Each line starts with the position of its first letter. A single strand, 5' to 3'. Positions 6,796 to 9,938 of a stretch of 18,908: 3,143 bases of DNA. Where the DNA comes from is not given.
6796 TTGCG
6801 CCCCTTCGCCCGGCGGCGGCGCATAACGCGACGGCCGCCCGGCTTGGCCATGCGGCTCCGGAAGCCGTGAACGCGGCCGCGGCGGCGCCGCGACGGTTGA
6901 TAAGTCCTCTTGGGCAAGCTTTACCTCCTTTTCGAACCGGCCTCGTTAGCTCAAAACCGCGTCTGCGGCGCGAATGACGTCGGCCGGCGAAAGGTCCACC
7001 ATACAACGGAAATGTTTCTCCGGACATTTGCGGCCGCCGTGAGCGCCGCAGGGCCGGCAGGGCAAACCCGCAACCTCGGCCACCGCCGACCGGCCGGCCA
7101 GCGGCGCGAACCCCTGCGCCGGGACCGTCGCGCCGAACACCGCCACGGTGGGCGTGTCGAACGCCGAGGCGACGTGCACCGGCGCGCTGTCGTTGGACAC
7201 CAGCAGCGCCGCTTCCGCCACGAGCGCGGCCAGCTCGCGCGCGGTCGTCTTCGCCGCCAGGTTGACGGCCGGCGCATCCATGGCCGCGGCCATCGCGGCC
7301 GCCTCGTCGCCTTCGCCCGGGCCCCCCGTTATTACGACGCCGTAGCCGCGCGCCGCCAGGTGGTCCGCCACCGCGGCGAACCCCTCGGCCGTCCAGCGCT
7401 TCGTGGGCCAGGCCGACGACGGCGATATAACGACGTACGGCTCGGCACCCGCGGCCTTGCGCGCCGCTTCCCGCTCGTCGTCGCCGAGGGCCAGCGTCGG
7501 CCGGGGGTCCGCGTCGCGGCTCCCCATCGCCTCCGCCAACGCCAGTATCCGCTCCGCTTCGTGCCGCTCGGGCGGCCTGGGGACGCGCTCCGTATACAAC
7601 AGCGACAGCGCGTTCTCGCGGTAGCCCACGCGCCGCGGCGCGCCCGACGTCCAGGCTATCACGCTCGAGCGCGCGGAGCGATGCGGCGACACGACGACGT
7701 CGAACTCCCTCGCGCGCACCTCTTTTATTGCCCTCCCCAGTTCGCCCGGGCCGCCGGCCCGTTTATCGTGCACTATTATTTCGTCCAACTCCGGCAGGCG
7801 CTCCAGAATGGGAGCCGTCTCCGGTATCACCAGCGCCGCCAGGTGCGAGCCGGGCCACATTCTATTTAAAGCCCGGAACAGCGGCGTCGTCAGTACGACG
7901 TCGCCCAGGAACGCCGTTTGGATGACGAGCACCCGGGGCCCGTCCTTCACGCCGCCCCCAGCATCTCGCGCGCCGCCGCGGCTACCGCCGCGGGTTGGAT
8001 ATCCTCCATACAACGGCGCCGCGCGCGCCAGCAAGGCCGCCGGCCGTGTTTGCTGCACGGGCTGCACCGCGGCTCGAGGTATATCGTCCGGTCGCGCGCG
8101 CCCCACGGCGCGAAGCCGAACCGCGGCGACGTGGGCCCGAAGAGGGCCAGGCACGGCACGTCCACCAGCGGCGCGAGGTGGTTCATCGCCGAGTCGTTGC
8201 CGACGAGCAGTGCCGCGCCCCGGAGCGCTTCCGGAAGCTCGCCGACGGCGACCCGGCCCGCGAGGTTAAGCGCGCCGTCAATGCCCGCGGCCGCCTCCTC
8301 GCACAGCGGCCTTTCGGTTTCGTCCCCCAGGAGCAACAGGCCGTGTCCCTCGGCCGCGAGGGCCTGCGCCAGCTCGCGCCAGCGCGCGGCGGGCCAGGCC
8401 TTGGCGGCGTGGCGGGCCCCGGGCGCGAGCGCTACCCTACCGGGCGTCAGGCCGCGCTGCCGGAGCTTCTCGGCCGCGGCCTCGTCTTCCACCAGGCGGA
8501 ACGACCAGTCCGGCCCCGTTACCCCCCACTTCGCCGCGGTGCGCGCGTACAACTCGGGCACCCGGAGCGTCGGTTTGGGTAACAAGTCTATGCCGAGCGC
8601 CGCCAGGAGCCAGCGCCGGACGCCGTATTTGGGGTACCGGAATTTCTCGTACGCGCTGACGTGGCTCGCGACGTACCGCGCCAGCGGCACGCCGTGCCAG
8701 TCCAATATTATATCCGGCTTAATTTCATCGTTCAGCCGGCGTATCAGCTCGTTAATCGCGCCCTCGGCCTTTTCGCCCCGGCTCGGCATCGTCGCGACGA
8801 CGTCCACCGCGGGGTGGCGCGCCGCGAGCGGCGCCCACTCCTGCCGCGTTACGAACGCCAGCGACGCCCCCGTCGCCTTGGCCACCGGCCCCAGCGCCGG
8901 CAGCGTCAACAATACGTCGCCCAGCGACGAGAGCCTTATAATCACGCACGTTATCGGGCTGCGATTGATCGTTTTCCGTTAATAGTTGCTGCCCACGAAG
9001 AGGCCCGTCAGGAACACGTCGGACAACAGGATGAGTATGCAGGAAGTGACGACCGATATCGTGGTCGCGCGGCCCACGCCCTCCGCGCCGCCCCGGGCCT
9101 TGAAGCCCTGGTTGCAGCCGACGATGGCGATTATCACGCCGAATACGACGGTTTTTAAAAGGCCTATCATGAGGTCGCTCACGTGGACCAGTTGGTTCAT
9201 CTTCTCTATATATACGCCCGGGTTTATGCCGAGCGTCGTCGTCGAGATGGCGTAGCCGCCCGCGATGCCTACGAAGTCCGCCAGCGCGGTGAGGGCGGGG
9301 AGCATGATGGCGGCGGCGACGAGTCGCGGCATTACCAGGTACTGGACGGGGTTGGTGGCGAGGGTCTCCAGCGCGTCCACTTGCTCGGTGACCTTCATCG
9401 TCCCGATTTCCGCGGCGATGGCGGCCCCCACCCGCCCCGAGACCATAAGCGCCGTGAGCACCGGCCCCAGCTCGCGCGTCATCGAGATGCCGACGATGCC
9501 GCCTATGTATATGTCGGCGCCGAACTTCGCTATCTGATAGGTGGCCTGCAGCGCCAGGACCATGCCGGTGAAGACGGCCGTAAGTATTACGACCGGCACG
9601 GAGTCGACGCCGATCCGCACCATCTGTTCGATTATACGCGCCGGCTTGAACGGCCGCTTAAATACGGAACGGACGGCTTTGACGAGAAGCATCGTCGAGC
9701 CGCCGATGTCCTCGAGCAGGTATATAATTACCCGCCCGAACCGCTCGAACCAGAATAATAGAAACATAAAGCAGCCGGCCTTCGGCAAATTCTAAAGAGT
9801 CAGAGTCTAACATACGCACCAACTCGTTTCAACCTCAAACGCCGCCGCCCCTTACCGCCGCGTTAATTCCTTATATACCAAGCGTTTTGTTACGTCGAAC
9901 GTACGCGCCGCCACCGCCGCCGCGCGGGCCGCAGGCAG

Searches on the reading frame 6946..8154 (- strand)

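Call 10: search_protein_families(library=pfam, proteins=[window:6946-8154:-], max_evalue=0.001)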
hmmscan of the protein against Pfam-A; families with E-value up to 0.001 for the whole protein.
window:6946-8154:- (402 aa): 1 family
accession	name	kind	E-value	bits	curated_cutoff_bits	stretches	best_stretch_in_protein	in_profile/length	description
PF01075.23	Glyco_transf_9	-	5e-45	154.2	22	1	141-369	3-236/247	Glycosyltransferase family 9 (heptosyltransferase)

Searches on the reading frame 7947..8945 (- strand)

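Call 10: search_protein_families(library=pfam, proteins=[window:7947-8945:-], max_evalue=0.001)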
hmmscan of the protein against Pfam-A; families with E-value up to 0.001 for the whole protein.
window:7947-8945:- (332 aa): 1 family
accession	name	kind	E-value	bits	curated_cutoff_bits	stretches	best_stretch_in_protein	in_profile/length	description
PF01075.23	Glyco_transf_9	-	5.2e-27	95.2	22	1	139-300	75-239/247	Glycosyltransferase family 9 (heptosyltransferase)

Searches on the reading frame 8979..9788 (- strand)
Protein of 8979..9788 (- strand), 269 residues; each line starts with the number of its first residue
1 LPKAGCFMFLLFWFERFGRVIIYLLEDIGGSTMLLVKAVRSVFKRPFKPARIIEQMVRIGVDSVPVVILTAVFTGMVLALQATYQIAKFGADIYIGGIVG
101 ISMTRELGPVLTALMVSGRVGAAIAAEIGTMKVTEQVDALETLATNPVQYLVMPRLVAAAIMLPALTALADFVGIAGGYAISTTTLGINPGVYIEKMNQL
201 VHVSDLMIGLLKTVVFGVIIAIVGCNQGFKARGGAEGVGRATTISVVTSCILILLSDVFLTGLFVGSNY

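Call 10: search_protein_families(library=pfam, proteins=[window:8979-9788:-], max_evalue=0.001)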
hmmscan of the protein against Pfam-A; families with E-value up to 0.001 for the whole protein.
window:8979-9788:- (269 aa): 1 family
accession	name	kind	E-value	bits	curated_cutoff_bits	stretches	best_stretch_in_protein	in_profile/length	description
PF02405.21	MlaE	-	3.8e-85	285.2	22.5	1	52-261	1-210/212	Permease MlaE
